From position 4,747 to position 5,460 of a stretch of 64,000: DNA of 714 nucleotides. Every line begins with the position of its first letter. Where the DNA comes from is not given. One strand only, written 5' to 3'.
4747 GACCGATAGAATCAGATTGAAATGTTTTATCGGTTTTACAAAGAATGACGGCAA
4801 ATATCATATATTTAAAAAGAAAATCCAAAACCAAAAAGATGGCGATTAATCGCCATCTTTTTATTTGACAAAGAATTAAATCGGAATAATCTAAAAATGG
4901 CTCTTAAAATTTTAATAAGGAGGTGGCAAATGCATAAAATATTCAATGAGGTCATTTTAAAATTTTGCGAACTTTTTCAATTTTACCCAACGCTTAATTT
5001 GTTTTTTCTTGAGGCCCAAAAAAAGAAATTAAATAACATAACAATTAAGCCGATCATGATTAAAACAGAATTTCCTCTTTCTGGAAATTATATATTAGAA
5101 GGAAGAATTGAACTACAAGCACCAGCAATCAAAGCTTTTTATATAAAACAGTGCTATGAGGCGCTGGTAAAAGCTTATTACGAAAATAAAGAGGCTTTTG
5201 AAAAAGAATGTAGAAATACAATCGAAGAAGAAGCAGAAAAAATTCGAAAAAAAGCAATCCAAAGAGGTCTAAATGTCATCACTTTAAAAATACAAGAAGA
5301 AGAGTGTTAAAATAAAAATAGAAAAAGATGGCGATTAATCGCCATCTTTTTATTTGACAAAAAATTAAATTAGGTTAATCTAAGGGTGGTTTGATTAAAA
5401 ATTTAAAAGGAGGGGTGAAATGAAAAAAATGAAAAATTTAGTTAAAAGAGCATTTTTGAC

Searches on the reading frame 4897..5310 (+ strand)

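Call 15: search_protein_families(library=pfam, proteins=[window:4897-5310:+], max_evalue=0.1)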
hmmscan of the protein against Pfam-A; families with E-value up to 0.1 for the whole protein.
window:4897-5310:+ (137 aa): 1 family
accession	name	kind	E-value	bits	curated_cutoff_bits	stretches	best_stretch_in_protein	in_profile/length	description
PF10107.15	Endonuc_Holl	-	0.0016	18.7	23.8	1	67-135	16-85/159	Endonuclease related to archaeal Holliday junction resolvase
